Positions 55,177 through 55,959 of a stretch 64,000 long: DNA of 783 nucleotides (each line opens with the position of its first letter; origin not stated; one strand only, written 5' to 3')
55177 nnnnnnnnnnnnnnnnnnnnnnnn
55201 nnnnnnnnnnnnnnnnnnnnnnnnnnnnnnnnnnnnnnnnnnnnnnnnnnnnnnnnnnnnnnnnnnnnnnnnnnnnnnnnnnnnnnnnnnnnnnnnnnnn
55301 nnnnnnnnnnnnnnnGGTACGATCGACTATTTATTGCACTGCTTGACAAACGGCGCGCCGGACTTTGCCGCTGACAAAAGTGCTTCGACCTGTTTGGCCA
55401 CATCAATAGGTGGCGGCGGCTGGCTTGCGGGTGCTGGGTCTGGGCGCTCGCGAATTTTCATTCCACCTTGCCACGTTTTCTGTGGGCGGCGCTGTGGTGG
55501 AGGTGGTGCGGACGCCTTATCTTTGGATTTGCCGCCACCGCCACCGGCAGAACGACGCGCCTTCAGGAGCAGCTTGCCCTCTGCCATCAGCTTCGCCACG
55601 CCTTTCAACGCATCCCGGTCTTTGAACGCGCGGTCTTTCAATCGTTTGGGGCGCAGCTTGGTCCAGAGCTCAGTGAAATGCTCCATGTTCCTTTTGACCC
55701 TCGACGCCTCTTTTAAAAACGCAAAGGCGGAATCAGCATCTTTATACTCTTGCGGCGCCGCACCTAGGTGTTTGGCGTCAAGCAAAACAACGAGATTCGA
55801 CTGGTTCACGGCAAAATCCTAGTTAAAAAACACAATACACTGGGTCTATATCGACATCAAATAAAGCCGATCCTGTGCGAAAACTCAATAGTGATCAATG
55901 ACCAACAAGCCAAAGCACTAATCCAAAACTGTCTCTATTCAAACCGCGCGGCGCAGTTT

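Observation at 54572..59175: Orphan T6SS-style cargo island: DUF4123 adaptor, Tle1-like lipase and membrane-anchored putative immunity, with no vgrG/PAAR/hcp or T6SS core in view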

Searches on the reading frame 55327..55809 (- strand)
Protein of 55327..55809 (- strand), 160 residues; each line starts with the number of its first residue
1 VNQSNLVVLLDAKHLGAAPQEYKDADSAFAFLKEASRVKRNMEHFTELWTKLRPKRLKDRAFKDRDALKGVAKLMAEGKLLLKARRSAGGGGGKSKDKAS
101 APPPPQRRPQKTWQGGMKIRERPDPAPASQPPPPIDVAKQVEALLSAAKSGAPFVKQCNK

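Call 3: search_protein_families(library=pfam, proteins=[window:55327-55809:-], max_evalue=0.1)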
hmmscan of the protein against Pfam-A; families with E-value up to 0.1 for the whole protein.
window:55327-55809:- (160 aa): 0 families

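Call 4: search_protein_families(library=ncbifam, proteins=[window:55327-55809:-], max_evalue=0.1)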
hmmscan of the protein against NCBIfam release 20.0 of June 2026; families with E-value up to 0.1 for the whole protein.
window:55327-55809:- (160 aa): 0 families

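Call 18: find_homologous_proteins(query=window:55327-55809:-, max_evalue=0.01)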
Query window:55327-55809:- (160 aa): 10 proteins with E <= 0.01 among 991 candidates.
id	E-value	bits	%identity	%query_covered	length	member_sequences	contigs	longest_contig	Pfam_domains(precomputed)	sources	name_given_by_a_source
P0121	3.7e-70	253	100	74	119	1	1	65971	-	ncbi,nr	ncbi:MAG: hypothetical protein L3J36_09290 [Rhodobacteraceae bacterium]|nr:hypothetical protein [Par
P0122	3.0e-60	221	66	100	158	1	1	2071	-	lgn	-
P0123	1.0e-57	213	66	100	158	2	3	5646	-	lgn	-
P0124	1.2e-56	209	64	99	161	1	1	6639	-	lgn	-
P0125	4.3e-54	201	65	99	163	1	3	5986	-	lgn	-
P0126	6.6e-54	200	65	98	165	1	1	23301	-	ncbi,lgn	-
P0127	4.2e-52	194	63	99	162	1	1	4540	-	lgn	-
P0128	2.4e-51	192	60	98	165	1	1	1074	-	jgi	jgi:hypothetical protein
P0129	2.8e-49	185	60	98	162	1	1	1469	-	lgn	-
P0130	9.7e-47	177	59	98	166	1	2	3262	-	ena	-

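Call 19: find_encoding_contigs(protein=P0121, flank=3000, max_places=3)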
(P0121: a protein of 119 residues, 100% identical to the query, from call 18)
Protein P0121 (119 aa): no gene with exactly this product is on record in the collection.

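Call 20: find_encoding_contigs(protein=P0126, flank=10000, max_places=3)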
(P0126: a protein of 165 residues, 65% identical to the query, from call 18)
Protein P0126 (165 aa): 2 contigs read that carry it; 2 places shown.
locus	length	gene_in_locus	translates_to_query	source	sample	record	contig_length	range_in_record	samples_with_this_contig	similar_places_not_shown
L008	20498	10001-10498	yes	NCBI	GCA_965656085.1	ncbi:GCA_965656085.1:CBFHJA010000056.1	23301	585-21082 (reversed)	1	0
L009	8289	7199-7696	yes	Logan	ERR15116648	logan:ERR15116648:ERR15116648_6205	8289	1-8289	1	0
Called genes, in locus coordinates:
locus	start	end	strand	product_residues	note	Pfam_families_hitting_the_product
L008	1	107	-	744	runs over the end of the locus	PF18364:Molybdopterin_N, PF00384:Molybdopterin, PF01568:Molydop_binding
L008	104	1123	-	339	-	PF00005:ABC_tran, PF13304:AAA_21 (weak), PF00571:CBS (faint)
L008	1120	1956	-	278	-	PF00528:BPD_transp_1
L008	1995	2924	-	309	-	PF04069:OpuAC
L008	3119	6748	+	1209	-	-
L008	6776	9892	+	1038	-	-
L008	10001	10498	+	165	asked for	-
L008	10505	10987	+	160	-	PF13503:DUF4123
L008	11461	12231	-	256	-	PF06977:SdiA-regulated (faint), PF13449:Phytase-like (faint)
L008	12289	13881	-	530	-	PF00732:GMC_oxred_N, PF00890:FAD_binding_2 (faint), PF05834:Lycopene_cycl (weak), PF05199:GMC_oxred_C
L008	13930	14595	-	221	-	PF00027:cNMP_binding, PF13545:HTH_Crp_2, PF00325:Crp (weak)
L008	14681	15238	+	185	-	PF13560:HTH_31, PF01381:HTH_3, PF07883:Cupin_2 (weak)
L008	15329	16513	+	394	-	PF00155:Aminotran_1_2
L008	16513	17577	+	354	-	PF08240:ADH_N, PF16912:Glu_dehyd_C (weak), PF00107:ADH_zinc_N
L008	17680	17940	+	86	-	-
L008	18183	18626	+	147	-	-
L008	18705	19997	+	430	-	PF01053:Cys_Met_Meta_PP, PF01041:DegT_DnrJ_EryC1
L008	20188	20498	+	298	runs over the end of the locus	?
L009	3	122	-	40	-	?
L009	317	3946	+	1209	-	-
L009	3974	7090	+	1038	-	-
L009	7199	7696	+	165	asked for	-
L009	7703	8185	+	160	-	PF13503:DUF4123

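Call 21: search_protein_families(library=pfam, proteins=[L008:3119-6748:+, L008:6776-9892:+, L008:10001-10498:+, L008:10505-10987:+], max_evalue=1)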
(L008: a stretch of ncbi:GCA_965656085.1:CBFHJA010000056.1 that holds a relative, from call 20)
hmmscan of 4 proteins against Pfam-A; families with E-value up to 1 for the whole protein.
L008:3119-6748:+ (1209 aa): 1 family
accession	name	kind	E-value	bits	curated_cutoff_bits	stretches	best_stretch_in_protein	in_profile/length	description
PF18497.6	RNase_3_N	-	0.047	14.1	26.8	1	919-1011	5-85/95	Ribonuclease III N-terminal domain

L008:6776-9892:+ (1038 aa): 1 family
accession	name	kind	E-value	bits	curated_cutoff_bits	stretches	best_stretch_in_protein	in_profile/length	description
PF21893.1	DUF6918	-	0.32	11.8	27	0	628-694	71-137/141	Family of unknown function (DUF6918)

L008:10001-10498:+ (165 aa): 1 family
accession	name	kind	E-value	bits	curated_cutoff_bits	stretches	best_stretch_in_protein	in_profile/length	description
PF09724.14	Dcc1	-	0.094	12.6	22.9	1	28-75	231-275/319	Sister chromatid cohesion protein Dcc1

L008:10505-10987:+ (160 aa): 1 family
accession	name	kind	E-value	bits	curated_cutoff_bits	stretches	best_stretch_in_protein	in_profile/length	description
PF13503.11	DUF4123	-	9.5e-18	65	25.8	1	19-137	2-117/119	Domain of unknown function (DUF4123)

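Call 22: search_solved_structures(query=L008:3119-6748:+, max_evalue=1)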
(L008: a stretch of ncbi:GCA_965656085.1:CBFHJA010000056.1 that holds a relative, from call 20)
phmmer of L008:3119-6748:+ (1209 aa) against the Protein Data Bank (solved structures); distinct sequences matched with E-value up to 1: 0.

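Call 23: search_solved_structures(query=L008:6776-9892:+, max_evalue=1)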
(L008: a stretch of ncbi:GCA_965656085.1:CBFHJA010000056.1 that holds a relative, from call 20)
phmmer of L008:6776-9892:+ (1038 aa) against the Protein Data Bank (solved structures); distinct sequences matched with E-value up to 1: 0.

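Call 63: predict_structure(alignment_id=A2)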
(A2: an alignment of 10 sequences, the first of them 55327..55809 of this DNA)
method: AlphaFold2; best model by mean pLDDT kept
length: 160 residues; sequences in the alignment: 10
mean_pLDDT: 69.1   pTM: 0.44
mean pLDDT of the five models: 69.1, 66.8, 65.7, 59.5, 52.7
residues with pLDDT >= 90: 2; 70-90: 78; 50-70: 58; < 50: 22
segments of 3 or more residues with pLDDT < 50: 87-101
pLDDT, mean of each block of 10 residues (from residue 1): 65 67 81 87 88 81 87 84 59 39 58 51 66 70 67 53
secondary structure, 60 per line:
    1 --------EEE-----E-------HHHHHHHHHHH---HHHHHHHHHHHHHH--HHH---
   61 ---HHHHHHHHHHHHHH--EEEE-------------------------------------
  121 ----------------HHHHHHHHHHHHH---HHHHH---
elements in order: E9-11 H25-35 H39-52 H64-77 E80-83 H137-149 H153-157

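Call 64: search_protein_representatives(protein=window:55327-55809:-)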
Query: 160 residues. Proteins with E-value up to 0.001 (for the whole library): 28; up to 1e-10: 9; up to 1e-30: 3. The best 28 are listed.
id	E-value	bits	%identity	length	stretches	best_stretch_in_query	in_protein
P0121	1.2e-70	252.9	100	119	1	42-160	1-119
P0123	3.3e-58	212.5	68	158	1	1-159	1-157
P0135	2.2e-35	138.3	53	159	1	6-158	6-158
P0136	5.8e-28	114.3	44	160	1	7-159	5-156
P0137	3.0e-23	99.0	42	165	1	8-159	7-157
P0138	4.4e-20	88.7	41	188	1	14-159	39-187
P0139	2.2e-18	83.2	41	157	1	7-159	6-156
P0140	2.6e-18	82.9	38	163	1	7-159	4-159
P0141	1.7e-12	64.0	31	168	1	9-159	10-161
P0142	1.4e-09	54.5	36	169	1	17-160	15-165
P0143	2.5e-08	50.5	33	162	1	5-160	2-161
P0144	8.6e-08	48.7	31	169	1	7-160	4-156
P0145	2.6e-06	44.0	37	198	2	64-159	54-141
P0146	5.1e-06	43.0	32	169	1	15-159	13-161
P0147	5.5e-06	42.9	32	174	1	16-160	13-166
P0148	1.9e-05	41.1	35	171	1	15-159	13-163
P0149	3.4e-05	40.3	36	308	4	120-160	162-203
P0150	3.6e-05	40.2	39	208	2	28-160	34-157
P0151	3.7e-05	40.2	36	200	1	65-159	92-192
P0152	4.8e-05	39.8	43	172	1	63-159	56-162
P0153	6.3e-05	39.4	29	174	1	21-159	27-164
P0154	8.7e-05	39.0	30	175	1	11-159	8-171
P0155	9.0e-05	38.9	44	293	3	122-160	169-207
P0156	1.3e-04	38.4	33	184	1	22-160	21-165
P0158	2.3e-04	37.6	32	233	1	22-159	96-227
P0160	6.2e-04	36.2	30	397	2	70-159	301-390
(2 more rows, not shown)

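Call 67: find_encoding_contigs(protein=P0136, flank=10000, max_places=3)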
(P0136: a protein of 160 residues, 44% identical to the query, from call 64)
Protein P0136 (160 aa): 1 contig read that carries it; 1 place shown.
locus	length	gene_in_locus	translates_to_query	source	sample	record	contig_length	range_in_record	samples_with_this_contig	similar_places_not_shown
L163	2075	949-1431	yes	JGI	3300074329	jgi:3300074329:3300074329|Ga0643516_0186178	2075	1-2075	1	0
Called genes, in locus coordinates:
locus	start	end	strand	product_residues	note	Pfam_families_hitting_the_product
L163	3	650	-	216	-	?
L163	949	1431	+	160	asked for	-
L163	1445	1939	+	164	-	PF13503:DUF4123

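Call 69: find_encoding_contigs(protein=P0149, flank=10000, max_places=3)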
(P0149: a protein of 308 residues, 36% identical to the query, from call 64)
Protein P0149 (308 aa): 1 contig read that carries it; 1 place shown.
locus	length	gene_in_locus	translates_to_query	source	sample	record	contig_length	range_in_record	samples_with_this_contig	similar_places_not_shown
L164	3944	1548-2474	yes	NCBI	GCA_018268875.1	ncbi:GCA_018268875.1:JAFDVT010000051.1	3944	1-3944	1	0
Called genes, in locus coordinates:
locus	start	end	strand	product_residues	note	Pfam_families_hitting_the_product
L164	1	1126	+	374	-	PF06751:EutB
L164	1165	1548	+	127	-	-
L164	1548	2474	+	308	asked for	-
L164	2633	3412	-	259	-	-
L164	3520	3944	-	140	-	?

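Call 70: find_encoding_contigs(protein=P0142, flank=10000, max_places=3)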
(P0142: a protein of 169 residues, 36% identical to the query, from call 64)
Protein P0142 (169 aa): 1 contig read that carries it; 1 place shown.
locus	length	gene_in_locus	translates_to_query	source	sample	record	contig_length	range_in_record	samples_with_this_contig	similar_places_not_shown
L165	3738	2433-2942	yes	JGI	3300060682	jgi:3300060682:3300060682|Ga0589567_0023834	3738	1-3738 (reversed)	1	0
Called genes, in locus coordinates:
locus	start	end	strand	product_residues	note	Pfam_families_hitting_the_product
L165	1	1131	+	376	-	?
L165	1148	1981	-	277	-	-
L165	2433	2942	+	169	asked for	-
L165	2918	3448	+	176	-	PF13503:DUF4123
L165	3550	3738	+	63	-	?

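Call 72: fold_search(model_id=the predicted structure, library=pdb)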
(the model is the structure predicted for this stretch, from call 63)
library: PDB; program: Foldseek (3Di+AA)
matches with E <= 10: 15; with E <= 0.001: 0
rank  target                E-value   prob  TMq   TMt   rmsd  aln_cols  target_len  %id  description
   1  1zbu_B                1.2e+00  0.28  0.29  0.17   5.4        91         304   13  crystal structure of full-length 3'-exonuclease (released 2006-09-19)
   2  9p0f_A                3.5e+00  0.06  0.17  0.26   9.9        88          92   12  Crystal Structure of the C-terminal Cytoplasmic Domain of nsp4 from SARS-CoV-2 (released 2025-06-25)
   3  9drt_D                3.5e+00  0.06  0.14  0.09   8.5        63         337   16  Crystal structure of the complex of M. tuberculosis PheRS with cognate precursor tRNA and fragment DDD00805735 (released 2025-06-04)
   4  4y4r_A                5.5e+00  0.06  0.16  0.06   7.5        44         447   27  Crystal structure of ribosomal oxygenase NO66 dimer mutant (released 2015-10-07)
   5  9o17_AT               6.2e+00  0.03  0.14  0.30  10.2        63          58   22  Cryo-EM structure of Methanosarcina acetivorans 70S ribosome (released 2025-09-24)
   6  3key                  7.0e+00  0.05  0.17  0.16   6.4        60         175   15  Crystal structure of S. cerevisiae Stn1 C-terminal (released 2009-12-22)
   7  9i05_Xh               7.0e+00  0.02  0.15  0.07  17.9       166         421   16  Cryo-EM structure of the large subunit of the mitochondrial ribosome from Toxoplasma gondii (released 2025-06-11)
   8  5xu0_A                7.0e+00  0.01  0.14  0.10  16.9       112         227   12  Structure of the membrane fusion protein Spr0693 from Streptococcus pneumoniae R6 (released 2018-01-24)
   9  9e8o_X                7.5e+00  0.04  0.15  0.08   8.7        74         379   19  Nub1/Fat10-processing human 26S proteasome bound to Txnl1 with Rpt2 at top of spiral staircase and partially unfolded  (released 2024-12-04)
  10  3dnj_A                7.9e+00  0.04  0.17  0.30   8.1        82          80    8  The structure of the Caulobacter crescentus ClpS protease adaptor protein in complex with a N-end rule peptide (released 2008-11-18)
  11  6a15                  8.4e+00  0.04  0.17  0.08   6.7        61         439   20  Structure of CYP90B1 in complex with cholesterol (released 2019-06-12)
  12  4k7a                  8.4e+00  0.02  0.14  0.10  13.7        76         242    9  Crystal structure of the androgen receptor ligand binding domain in complex with minoxidil (released 2014-04-16)
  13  3g3p_A                9.0e+00  0.04  0.17  0.29   6.9        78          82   10  The structure of the M53A Mutant of the Caulobacter crescentus CLPS in complex with a peptide containing an amino-term (released 2010-03-09)
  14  6ma7                  9.6e+00  0.06  0.22  0.09   5.3        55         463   11  Human CYP3A4 bound to an inhibitor fluconazole (released 2019-01-16)
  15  4jre_D                9.6e+00  0.05  0.15  0.07   5.1        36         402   22  Crystal structure of nitrate/nitrite exchanger NarK with nitrite bound (released 2013-05-15)

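Call 76: search_protein_families(library=pfam, proteins=[P0136, P0140, P0142, P0145, P0149, P0150, P0155, P0156, P0158, P0160], max_evalue=1)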
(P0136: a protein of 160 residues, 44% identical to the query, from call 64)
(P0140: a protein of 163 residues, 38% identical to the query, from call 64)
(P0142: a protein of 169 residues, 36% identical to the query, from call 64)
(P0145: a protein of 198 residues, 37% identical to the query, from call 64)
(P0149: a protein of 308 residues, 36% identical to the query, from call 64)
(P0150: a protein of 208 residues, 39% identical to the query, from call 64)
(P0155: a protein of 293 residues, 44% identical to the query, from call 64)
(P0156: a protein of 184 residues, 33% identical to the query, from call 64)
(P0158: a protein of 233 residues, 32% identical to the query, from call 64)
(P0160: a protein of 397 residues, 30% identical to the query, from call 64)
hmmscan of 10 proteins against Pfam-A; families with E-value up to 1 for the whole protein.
P0136 (160 aa): 1 family
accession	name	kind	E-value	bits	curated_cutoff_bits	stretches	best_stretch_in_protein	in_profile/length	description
PF05929.16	Phage_GPO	-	0.065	13.3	33.6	1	11-92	186-262/268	Phage capsid scaffolding protein (GPO) serine peptidase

P0140 (163 aa): 0 families

P0142 (169 aa): 0 families

P0145 (198 aa): 1 family
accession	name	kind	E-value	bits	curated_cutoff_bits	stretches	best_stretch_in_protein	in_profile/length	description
PF19746.4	DUF6233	-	0.21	12.2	27.6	0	117-141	29-53/59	Family of unknown function (DUF6233)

P0149 (308 aa): 7 families
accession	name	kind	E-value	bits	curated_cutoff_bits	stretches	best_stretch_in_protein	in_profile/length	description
PF22082.2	TtuA_LIM_N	-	0.00048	20.6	27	1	190-201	13-24/26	2-thiouridine synthetase TtuA, N-terminal LIM domain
PF20097.4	DUF6487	-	0.012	16.4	24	0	178-206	35-63/67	Domain of unknown function (DUF6487)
PF08273.17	Zn_Ribbon_Prim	-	0.02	15.6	23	0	188-203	18-32/37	Zinc-binding domain of primase-helicase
PF06463.18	Mob_synth_C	-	0.034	14.5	37.4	0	145-158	66-79/128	Molybdenum Cofactor Synthesis C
PF15193.11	FAM24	-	0.068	14.4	27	0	123-155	18-50/69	FAM24 family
PF02591.20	Zn_ribbon_9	-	0.16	12.5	29.1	0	282-297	16-29/33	C4-type zinc ribbon domain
PF02977.21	CarbpepA_inh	-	0.71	10.1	25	0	193-207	19-33/46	Carboxypeptidase A inhibitor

P0150 (208 aa): 6 families
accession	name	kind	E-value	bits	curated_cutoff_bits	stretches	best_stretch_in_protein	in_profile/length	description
PF01258.23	zf-dskA_traR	-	0.033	14.6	24.9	0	182-200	17-35/36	Prokaryotic dksA/traR C4-type zinc finger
PF13248.11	Zn_ribbon_3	-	0.054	13.4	27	0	186-198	13-25/26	zinc-ribbon domain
PF12773.13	DZR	-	0.06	14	27.3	0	185-200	8-23/45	Double zinc ribbon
PF09779.14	Ima1_N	-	0.13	13.6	28.9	0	128-197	65-130/132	Ima1 N-terminal domain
PF23783.1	Zn_ribbon_TiaS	-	0.16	12.1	27.3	0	190-204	2-16/41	TiaS C-terminal zinc ribbon domain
PF22586.1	ANCHR-like_BBOX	-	0.19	12.3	27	0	191-205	20-34/39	ANCHR-like B-box zinc-binding domain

P0155 (293 aa): 5 families
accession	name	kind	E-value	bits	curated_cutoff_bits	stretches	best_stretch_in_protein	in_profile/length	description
PF06463.18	Mob_synth_C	-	4.6e-07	30.3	37.4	1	267-283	67-83/128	Molybdenum Cofactor Synthesis C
PF13417.12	GST_N_3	-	0.041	14.6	22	0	198-229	3-34/75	Glutathione S-transferase, N-terminal domain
PF13248.11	Zn_ribbon_3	-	0.069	13.1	27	0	137-148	13-24/26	zinc-ribbon domain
PF07496.21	zf-CW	-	0.26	11.8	27.5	0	143-151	5-13/47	CW-type Zinc Finger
PF09779.14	Ima1_N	-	0.6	11.5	28.9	0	192-229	66-107/132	Ima1 N-terminal domain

P0156 (184 aa): 0 families

P0158 (233 aa): 1 family
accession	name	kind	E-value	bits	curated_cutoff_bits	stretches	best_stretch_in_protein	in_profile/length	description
PF19746.4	DUF6233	-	0.086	13.4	27.6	1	204-227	30-53/59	Family of unknown function (DUF6233)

P0160 (397 aa): 1 family
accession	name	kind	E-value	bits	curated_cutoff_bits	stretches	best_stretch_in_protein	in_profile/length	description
PF22082.2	TtuA_LIM_N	-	0.049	14.2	27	1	372-389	7-24/26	2-thiouridine synthetase TtuA, N-terminal LIM domain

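Call 91: search_protein_families(library=padloc, proteins=[window:55327-55809:-], max_evalue=0.01)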
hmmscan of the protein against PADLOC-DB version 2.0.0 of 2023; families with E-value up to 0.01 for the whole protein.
window:55327-55809:- (160 aa): 0 families

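Call 92: list_cluster_members(proteins=[P0135, P0137, P0138, P0139, P0140, P0141, P0143, P0144, P0145, P0146])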
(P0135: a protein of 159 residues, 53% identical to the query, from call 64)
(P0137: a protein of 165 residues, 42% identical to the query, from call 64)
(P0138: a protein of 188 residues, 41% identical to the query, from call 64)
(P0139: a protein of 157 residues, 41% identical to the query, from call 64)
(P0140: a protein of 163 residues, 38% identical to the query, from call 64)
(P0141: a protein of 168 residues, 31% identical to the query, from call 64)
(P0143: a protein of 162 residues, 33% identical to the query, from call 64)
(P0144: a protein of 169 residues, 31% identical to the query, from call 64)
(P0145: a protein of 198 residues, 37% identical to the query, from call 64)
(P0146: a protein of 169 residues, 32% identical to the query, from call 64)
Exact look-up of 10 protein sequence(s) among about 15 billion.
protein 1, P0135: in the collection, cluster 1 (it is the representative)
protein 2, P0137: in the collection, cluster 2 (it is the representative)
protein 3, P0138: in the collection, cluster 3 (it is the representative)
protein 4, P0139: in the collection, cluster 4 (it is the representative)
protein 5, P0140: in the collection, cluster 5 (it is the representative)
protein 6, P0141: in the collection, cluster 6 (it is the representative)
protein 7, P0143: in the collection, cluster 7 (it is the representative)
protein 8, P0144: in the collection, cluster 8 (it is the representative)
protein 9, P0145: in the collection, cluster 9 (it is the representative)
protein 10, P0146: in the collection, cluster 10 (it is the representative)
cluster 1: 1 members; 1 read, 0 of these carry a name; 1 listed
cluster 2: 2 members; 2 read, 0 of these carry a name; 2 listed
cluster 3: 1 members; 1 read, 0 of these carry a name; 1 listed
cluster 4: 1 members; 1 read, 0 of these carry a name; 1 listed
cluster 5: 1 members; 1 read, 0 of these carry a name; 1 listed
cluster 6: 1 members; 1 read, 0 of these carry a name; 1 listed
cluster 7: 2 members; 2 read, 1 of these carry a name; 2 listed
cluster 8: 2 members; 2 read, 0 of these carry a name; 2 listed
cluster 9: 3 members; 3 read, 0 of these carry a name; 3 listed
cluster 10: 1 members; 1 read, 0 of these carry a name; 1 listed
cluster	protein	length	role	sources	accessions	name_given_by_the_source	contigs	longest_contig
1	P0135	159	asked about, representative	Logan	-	-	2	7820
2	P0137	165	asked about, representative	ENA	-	-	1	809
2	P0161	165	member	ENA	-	-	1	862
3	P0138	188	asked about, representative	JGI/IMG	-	-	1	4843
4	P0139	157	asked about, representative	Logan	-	-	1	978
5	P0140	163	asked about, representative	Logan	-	-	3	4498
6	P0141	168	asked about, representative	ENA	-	-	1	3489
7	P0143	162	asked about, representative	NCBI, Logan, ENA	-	-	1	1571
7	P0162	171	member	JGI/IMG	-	hypothetical protein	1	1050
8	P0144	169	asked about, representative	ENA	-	-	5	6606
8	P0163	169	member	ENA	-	-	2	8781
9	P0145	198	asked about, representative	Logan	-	-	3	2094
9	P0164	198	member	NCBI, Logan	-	-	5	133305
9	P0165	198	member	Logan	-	-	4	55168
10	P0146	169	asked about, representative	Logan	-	-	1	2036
